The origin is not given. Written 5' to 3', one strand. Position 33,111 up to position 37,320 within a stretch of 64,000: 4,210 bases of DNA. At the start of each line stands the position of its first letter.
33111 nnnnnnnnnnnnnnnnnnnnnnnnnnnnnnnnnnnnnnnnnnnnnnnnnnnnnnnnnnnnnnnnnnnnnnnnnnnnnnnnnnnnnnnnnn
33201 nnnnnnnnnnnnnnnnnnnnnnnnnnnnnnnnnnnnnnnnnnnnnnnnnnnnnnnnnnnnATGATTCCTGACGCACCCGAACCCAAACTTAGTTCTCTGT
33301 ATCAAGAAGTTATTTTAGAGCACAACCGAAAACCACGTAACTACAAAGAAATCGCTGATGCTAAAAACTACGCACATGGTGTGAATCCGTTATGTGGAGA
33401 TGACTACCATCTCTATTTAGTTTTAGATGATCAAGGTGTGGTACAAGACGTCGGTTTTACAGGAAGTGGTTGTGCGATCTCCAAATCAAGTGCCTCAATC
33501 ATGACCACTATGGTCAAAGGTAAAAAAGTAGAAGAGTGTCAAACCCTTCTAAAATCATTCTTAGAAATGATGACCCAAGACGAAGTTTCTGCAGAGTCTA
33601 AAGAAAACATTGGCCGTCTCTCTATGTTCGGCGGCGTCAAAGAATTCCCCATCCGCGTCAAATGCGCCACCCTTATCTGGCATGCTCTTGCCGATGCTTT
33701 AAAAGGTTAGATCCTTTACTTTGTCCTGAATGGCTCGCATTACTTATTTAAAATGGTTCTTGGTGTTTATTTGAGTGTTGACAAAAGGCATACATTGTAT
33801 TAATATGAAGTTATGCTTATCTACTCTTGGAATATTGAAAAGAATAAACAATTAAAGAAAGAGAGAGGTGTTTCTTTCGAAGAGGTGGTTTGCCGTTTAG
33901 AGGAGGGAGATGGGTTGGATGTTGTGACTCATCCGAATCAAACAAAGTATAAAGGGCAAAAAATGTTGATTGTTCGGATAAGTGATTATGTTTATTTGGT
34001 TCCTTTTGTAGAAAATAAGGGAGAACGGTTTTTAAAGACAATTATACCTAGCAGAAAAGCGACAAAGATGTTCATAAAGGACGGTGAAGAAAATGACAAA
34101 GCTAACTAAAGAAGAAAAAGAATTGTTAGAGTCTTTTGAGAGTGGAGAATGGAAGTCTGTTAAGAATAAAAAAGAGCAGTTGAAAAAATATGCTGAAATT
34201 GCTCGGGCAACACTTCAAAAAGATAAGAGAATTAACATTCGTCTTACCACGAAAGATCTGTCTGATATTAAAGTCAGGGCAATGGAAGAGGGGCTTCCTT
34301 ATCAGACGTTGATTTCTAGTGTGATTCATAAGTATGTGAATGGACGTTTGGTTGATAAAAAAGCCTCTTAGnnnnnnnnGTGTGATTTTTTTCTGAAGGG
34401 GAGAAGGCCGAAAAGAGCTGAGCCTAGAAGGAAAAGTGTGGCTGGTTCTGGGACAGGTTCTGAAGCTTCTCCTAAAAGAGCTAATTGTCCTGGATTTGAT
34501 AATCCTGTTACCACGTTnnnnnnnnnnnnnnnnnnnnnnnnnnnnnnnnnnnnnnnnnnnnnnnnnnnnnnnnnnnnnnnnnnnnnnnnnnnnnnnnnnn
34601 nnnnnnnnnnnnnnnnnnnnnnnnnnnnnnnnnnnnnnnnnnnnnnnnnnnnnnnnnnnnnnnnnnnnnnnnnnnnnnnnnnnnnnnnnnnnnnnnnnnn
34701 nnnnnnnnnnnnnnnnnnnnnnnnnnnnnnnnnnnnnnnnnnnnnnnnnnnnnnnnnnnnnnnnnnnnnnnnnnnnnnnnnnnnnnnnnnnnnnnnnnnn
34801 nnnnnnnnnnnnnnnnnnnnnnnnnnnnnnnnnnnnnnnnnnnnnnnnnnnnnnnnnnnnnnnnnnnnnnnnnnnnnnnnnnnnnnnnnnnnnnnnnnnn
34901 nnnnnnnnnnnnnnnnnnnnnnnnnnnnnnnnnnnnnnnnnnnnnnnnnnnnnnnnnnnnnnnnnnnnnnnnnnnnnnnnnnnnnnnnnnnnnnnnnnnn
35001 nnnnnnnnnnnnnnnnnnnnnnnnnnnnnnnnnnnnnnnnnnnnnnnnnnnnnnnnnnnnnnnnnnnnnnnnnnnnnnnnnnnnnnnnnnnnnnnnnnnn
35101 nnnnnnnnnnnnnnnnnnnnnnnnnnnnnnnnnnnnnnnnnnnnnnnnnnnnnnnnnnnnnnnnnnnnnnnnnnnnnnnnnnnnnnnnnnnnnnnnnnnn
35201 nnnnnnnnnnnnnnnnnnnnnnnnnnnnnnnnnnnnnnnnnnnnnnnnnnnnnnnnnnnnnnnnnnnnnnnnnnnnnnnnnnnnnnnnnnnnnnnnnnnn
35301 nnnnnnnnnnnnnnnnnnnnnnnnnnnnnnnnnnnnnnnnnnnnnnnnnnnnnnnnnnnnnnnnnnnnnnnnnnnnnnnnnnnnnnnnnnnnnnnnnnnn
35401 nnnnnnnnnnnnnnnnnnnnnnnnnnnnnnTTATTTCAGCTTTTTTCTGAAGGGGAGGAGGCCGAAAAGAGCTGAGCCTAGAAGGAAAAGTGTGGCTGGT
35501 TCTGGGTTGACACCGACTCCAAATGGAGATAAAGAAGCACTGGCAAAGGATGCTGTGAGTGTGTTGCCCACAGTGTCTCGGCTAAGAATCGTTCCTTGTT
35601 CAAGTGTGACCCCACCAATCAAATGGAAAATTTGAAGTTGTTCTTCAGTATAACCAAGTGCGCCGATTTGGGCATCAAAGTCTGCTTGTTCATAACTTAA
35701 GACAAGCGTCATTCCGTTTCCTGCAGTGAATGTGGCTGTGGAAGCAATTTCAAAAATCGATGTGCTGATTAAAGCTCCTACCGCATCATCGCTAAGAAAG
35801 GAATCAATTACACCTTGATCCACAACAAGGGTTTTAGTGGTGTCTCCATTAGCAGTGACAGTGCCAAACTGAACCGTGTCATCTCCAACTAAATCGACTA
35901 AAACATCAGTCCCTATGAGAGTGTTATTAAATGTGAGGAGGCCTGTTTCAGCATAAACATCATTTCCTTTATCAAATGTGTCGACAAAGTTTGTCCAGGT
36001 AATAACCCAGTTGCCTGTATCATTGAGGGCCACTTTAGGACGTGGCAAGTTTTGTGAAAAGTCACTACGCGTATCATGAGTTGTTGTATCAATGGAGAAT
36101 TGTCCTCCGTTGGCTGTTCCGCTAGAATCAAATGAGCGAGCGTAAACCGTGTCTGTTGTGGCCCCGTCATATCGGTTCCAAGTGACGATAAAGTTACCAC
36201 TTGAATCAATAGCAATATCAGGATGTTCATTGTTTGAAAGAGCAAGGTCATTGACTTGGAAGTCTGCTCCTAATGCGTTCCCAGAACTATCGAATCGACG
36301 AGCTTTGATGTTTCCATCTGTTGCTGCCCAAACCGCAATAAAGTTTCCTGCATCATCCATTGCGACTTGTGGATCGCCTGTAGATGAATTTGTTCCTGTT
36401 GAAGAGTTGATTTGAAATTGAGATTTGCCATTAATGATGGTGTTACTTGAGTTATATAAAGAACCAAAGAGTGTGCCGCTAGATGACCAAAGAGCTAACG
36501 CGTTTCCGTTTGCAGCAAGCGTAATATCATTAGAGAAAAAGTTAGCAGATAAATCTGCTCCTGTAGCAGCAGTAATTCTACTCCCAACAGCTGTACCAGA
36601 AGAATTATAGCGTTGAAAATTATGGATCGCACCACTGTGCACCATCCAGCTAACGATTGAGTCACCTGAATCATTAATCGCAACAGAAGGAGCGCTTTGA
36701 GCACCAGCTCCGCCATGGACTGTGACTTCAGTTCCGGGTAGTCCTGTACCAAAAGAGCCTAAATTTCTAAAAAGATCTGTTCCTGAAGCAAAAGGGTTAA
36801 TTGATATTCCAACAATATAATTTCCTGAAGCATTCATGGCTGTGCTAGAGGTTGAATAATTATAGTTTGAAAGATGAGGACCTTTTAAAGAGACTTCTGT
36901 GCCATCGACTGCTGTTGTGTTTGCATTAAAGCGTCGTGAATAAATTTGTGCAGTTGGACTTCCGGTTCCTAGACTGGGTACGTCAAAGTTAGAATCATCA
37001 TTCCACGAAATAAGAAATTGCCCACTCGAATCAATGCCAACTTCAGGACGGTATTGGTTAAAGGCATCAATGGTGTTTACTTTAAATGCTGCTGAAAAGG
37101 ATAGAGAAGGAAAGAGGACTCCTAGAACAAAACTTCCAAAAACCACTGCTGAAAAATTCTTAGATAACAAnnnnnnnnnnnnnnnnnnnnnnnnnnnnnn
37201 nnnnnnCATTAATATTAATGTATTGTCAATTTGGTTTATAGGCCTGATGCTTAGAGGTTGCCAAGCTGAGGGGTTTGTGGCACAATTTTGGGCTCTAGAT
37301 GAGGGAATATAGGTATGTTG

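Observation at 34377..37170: Two adjacent PEP-CTERM-anchored beta-propeller/repeat proteins with no exosortase in the window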

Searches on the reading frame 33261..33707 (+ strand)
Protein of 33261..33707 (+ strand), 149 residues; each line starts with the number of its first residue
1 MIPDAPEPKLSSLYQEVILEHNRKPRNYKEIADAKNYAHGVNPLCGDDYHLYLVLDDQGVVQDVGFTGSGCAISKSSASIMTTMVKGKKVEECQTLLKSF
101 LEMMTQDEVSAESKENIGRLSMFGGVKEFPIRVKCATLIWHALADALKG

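Call 78: search_protein_families(library=pfam, proteins=[P0326], max_evalue=1)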
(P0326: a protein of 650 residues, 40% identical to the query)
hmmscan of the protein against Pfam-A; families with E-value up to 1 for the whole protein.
P0326 (650 aa): 4 families
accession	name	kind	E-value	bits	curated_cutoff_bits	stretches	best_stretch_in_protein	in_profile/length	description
PF04234.18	CopC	-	0.011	17.1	23.3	0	184-227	40-81/92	CopC domain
PF13128.11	DUF3954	-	0.07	13.4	23.7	0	543-553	30-40/49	Protein of unknown function (DUF3954)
PF17417.8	Glycoprot_B_PH2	-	0.13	13.1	23.7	0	291-331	49-89/97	Herpesvirus Glycoprotein B PH-like domain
PF17354.8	DUF5382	-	0.97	10.4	25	0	469-512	68-107/127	Family of unknown function (DUF5382) central domain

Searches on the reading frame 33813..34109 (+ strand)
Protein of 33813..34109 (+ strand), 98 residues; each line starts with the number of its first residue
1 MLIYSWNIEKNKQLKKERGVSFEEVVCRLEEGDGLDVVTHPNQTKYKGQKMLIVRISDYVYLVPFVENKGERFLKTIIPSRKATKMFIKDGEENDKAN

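Call 38: search_protein_families(library=pfam, proteins=[window:33813-34109:+], max_evalue=0.001)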
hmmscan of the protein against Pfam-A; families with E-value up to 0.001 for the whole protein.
window:33813-34109:+ (98 aa): 1 family
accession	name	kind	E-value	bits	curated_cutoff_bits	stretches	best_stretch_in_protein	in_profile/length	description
PF04365.19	BrnT_toxin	-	1e-05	26.1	34.5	1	6-85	1-75/77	Ribonuclease toxin, BrnT, of type II toxin-antitoxin system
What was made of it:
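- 33813..34109 (+): BrnT-like toxin (98 aa). PF04365 BrnT_toxin at 26.1 bits, below the 34.5 cut-off (call 38).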

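Call 78: search_protein_families(library=pfam, proteins=[P0326], max_evalue=1)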
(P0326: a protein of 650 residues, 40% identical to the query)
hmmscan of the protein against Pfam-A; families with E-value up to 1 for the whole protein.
P0326 (650 aa): 4 families
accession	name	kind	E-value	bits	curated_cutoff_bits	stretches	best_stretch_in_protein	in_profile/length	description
PF04234.18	CopC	-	0.011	17.1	23.3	0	184-227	40-81/92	CopC domain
PF13128.11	DUF3954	-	0.07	13.4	23.7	0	543-553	30-40/49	Protein of unknown function (DUF3954)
PF17417.8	Glycoprot_B_PH2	-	0.13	13.1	23.7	0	291-331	49-89/97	Herpesvirus Glycoprotein B PH-like domain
PF17354.8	DUF5382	-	0.97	10.4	25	0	469-512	68-107/127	Family of unknown function (DUF5382) central domain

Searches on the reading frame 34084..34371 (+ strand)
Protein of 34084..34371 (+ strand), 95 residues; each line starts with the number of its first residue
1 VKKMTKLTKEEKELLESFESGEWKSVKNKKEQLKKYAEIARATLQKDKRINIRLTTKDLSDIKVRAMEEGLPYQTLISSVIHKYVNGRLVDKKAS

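Call 38: search_protein_families(library=pfam, proteins=[window:34084-34371:+], max_evalue=0.001)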
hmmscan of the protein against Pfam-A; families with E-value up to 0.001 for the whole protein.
window:34084-34371:+ (95 aa): 1 family
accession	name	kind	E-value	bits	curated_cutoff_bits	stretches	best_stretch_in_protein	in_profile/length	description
PF12441.14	CopG_antitoxin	-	7.4e-07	30.3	28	1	9-82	10-77/79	CopG antitoxin of type II toxin-antitoxin system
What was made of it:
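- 34084..34371 (+): CopG/BrnA-like antitoxin. It is convergent with P1, and the two stop codons lie 5 bp apart. PF12441 CopG_antitoxin at 30.3 bits against a cut-off of 28 (call 38).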

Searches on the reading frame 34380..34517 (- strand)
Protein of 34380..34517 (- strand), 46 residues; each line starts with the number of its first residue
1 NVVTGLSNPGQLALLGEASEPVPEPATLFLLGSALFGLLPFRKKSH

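Call 25: find_homologous_proteins(query=A2, max_evalue=10)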
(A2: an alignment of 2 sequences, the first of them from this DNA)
Query A2 (2 sequences): 1 candidates shared short words with the query, none scored E <= 10.

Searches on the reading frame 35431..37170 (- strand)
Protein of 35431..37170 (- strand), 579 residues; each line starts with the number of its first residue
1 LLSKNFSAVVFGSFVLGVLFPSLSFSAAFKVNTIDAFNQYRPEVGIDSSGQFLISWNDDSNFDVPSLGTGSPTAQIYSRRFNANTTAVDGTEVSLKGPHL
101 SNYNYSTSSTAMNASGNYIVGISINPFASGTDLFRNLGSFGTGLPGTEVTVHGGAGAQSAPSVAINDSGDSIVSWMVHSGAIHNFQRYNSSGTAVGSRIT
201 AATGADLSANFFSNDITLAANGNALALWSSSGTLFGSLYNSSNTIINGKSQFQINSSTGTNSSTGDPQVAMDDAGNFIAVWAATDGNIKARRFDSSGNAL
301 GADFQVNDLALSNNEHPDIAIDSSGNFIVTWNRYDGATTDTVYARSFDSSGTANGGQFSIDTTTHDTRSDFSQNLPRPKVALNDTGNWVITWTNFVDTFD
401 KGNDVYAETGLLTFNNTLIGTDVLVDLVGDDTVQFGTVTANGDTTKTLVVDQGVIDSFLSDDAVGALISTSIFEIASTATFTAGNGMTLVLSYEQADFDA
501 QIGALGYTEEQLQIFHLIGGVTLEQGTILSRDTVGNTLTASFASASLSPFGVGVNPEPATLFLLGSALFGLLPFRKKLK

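Call 3: search_protein_families(library=ncbifam, proteins=[window:35431-37170:-], max_evalue=1)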
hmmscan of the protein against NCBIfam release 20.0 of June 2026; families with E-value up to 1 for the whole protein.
window:35431-37170:- (579 aa): 3 families
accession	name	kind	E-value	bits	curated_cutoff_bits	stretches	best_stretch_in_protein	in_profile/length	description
NF053835.1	PDIAV_lipo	equivalog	3.5e-08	33.2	90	1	146-365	76-309/458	PDIAV motif-containing lipoprotein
TIGR04507.1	fluorinase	equivalog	0.041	13.2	400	1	160-236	21-97/286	adenosyl-fluoride synthase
TIGR02595.1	PEP_CTERM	domain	0.051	14.4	16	1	556-577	2-22/24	PEP-CTERM sorting domain-containing protein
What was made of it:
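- On NF053835 PDIAV motif-containing lipoprotein: 33.2 bits against 90 (call 3).
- Closest known: NCBIfam NF053835, PDIAV motif-containing lipoprotein. Same: It is the only curated model that touches P2's repeat (E 3.5e-8; call 3).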

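Call 4: search_protein_families(library=pfam, proteins=[window:35431-37170:-], max_evalue=1)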
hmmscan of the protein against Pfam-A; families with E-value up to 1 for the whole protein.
window:35431-37170:- (579 aa): 1 family
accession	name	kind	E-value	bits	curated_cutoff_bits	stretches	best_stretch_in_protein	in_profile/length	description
PF07589.16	PEP-CTERM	-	0.0023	18.4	20.7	1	556-571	3-19/24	PEP-CTERM motif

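Call 8: find_encoding_contigs(protein=window:35431-37170:-, flank=10000, max_places=6)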
Protein window:35431-37170:- (579 aa): no gene with exactly this product is on record in the collection.

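Call 21: find_encoding_contigs(protein=window:35434-37170:-, flank=10000, max_places=4)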
Protein seq(579 aa) (579 aa): no gene with exactly this product is on record in the collection.

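Call 31: find_homologous_proteins(query=window:35434-37170:-, max_evalue=0.001)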
Query seq(579 aa) (579 aa): 80 proteins with E <= 0.001 among 8000 candidates.
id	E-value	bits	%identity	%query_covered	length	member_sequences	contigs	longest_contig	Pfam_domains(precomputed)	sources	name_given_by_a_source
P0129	0.0e+0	1255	100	100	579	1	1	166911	-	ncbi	-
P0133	2.3e-169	583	55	97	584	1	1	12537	-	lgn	-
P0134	9.1e-88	314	30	63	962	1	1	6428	PF20510.5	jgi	jgi:hypothetical protein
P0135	9.7e-84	300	27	72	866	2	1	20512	-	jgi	jgi:hypothetical protein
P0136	6.4e-76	274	26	66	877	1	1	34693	PF15892.12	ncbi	ncbi:MAG: hypothetical protein U0694_23210 [Anaerolineae bacterium]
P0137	1.8e-71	260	30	66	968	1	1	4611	PF13860.13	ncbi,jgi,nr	ncbi:MAG: T9SS C-terminal target domain-containing protein [Calditrichaeota bacterium]|nr:MAG: T9SS 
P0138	3.0e-71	259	30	63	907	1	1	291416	-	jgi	jgi:hypothetical protein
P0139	1.3e-54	204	26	65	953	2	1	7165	PF13585.13,PF18962.8,PF13860.13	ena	-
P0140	2.6e-52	196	26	66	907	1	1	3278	PF22847.3,PF18962.8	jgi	-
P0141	2.8e-48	183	28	67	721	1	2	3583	-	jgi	-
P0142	1.2e-46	178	32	64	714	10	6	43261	PF00395.26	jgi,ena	-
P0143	3.7e-44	170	29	66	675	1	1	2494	PF03160.21,PF00353.26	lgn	-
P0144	6.9e-44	169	30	52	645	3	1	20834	PF03160.21,PF00353.26,PF04234.19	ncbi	ncbi:MAG: Calx-beta domain-containing protein, partial [Cyanobacteria bacterium J06627_8]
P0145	8.8e-44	168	28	62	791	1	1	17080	PF17803.8,PF16184.12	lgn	-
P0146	5.4e-41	159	33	41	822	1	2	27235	-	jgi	jgi:hypothetical protein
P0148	7.4e-40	155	26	64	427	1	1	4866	-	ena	-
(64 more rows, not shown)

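Call 32: find_encoding_contigs(protein=P0133, flank=10000, max_places=4)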
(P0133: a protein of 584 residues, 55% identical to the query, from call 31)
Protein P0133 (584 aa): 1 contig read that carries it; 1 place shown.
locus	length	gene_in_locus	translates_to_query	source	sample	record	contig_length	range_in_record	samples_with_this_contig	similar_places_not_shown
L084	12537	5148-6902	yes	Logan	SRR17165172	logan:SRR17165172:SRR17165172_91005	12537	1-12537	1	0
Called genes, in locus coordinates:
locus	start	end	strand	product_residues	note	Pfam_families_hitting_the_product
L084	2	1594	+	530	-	?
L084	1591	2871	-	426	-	PF02403:Seryl_tRNA_N, PF00587:tRNA-synt_2b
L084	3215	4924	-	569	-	PF19363:DUF5939, PF00211:Guanylate_cyc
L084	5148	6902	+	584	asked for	-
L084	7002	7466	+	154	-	PF01161:PBP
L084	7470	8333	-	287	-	PF02230:Abhydrolase_2 (faint), PF12146:Hydrolase_4 (weak), PF00561:Abhydrolase_1 (weak), PF12697:Abhydrolase_6 (weak), PF01738:DLH (faint), PF00326:Peptidase_S9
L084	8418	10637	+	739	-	PF03190:Thioredox_DsbH, PF13098:Thioredoxin_2 (weak), PF13899:Thioredoxin_7, PF07470:Glyco_hydro_88 (weak)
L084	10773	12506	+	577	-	PF15892:BNR_4 (faint)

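Call 63: search_protein_families(library=ncbifam, proteins=[L084:2-1594:+, L084:10773-12506:+, P0133], max_evalue=0.1)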
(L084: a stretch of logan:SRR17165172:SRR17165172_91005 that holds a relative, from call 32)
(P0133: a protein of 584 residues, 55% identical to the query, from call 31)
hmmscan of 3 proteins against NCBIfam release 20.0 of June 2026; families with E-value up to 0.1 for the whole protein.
L084:2-1594:+ (530 aa): 40 families (the best 25 are shown)
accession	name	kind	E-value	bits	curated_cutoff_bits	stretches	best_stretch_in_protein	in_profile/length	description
TIGR01394.1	TypA_BipA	equivalog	1.9e-244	812.4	757.3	1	1-526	68-594/594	translational GTPase TypA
NF007583.0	PRK10218.1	equivalog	4.5e-199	662.4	1260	1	1-530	72-603/607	ribosome-dependent GTPase TypA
TIGR00490.1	aEF-2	equivalog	2.5e-41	141.6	738.45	3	1-61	90-150/720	elongation factor EF-2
TIGR00484.1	EF-G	equivalog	3.8e-36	124.5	659.4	3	129-319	303-482/691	elongation factor G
NF009381.0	PRK12740.1-5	subfamily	5.1e-35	121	583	3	128-316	299-476/692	elongation factor G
TIGR01393.1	lepA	equivalog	2.5e-34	118.6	533.9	2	1-305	74-357/595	translation elongation factor 4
NF012153.1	tet_protect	equivalog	1.6e-27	96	775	3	1-69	69-137/614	tetracycline resistance ribosomal protection protein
NF009379.0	PRK12740.1-3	equivalog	2.5e-22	79.2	513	3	114-315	275-457/674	elongation factor G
NF009377.1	PRK12740.1-1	equivalog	6.1e-21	74.5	890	3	1-77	82-158/700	elongation factor G-like protein EF-G2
NF009891.0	PRK13351.1-1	equivalog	8.9e-21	74.1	597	2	135-314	294-464/681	elongation factor G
NF000120.3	47473_otr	exception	5.8e-20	71.4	900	2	1-73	71-143/608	tetracycline resistance ribosomal protection protein Otr(A)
NF001964.0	PRK00741.1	equivalog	1.1e-17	63.7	473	2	1-92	85-173/529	peptide chain release factor 3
NF009372.0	PRK12735.1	subfamily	2e-16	59.8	479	1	2-205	80-279/396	elongation factor Tu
NF000766.0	PRK00049.1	subfamily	2.8e-16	59.3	449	1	2-205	80-279/396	elongation factor Tu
NF009373.0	PRK12736.1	subfamily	7.2e-16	57.9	452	1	2-205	80-277/394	elongation factor Tu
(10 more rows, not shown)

L084:10773-12506:+ (577 aa): 0 families

P0133 (584 aa): 3 families
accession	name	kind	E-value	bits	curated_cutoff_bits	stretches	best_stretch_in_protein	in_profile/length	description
NF053835.1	PDIAV_lipo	equivalog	1.7e-06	27.7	90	1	264-400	29-159/458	PDIAV motif-containing lipoprotein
TIGR02595.1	PEP_CTERM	domain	0.0022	18.7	16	1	561-582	2-22/24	PEP-CTERM sorting domain-containing protein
NF038125.1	PEP_CTERM_THxN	subfamily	0.004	16.8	85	1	560-582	223-245/246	THxN family PEP-CTERM protein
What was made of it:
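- On PEP-CTERM sorting domain (TIGR02595 / PF07589): Its tail is identical to P1's from PEP to RKK, and its ortholog P0133 scores 18.7 (call 63).
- Checked: P2's ortholog P0133 passes (18.7; call 63).
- Curated HMMs pass for P1, and for P2's ortholog P0133 (calls 3, 4, 63).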

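Call 78: search_protein_families(library=pfam, proteins=[P0148, P0134, P0326], max_evalue=1)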
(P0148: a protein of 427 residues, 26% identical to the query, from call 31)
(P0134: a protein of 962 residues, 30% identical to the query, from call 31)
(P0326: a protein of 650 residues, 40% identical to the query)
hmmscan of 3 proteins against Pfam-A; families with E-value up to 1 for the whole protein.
P0148 (427 aa): 2 families
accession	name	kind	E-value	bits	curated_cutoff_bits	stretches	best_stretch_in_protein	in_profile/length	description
PF03843.18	Slp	-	0.012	15.4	22.5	1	66-96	51-81/153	Outer membrane lipoprotein Slp family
PF13986.11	DUF4224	-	0.037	14.4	22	0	284-298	17-31/45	Domain of unknown function (DUF4224)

P0134 (962 aa): 3 families
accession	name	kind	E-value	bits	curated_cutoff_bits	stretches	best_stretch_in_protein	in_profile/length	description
PF20510.4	HgmA_N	-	2.2e-10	40.8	20.2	1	551-625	123-194/273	Homogentisate 1,2-dioxygenase N-terminal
PF08553.16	VID27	-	0.00078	19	22.1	0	150-203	259-310/356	VID27 C-terminal WD40-like domain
PF13754.12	Big_3_4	-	0.6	10.5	27.3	1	327-366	13-51/106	Domain of unknown function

P0326 (650 aa): 4 families
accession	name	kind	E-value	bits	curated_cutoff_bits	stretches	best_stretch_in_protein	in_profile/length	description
PF04234.18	CopC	-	0.011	17.1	23.3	0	184-227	40-81/92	CopC domain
PF13128.11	DUF3954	-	0.07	13.4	23.7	0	543-553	30-40/49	Protein of unknown function (DUF3954)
PF17417.8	Glycoprot_B_PH2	-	0.13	13.1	23.7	0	291-331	49-89/97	Herpesvirus Glycoprotein B PH-like domain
PF17354.8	DUF5382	-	0.97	10.4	25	0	469-512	68-107/127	Family of unknown function (DUF5382) central domain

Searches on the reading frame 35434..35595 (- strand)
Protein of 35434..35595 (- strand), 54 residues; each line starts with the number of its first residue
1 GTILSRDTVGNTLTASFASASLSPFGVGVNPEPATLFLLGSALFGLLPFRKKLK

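Call 52: find_related_loci(query=A5, collection=metagenome_contigs, flank=10000)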
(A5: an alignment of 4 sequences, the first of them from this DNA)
Query A5 (54 aa) in metagenome_contigs; peptide patterns used: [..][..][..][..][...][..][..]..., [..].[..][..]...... (x = any residue, [..] = any of these).
477 stretches matched a pattern; 13 encode a relative of the query (tblastn E <= 1e-3); 13 distinct loci.
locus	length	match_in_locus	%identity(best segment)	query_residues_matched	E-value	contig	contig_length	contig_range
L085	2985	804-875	71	31-54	6e-7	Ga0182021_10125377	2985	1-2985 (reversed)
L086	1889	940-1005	77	31-52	7e-7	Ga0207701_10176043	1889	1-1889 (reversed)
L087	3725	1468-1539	71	31-54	1e-6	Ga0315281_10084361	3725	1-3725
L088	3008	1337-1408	67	31-54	1e-6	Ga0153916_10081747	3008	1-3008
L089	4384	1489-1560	71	31-54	1e-6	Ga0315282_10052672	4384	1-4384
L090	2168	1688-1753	73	31-52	2e-6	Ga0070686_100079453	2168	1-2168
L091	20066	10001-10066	73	31-52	2e-6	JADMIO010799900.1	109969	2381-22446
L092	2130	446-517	67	31-54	7e-6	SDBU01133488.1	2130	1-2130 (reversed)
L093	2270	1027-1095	70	30-52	7e-6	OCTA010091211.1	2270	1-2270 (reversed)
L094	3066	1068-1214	49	4-54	7e-6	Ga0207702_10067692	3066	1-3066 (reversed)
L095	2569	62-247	35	3-52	9e-6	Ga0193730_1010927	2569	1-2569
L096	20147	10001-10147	49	4-54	8e-6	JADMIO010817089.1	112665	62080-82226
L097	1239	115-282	41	9-52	1e-5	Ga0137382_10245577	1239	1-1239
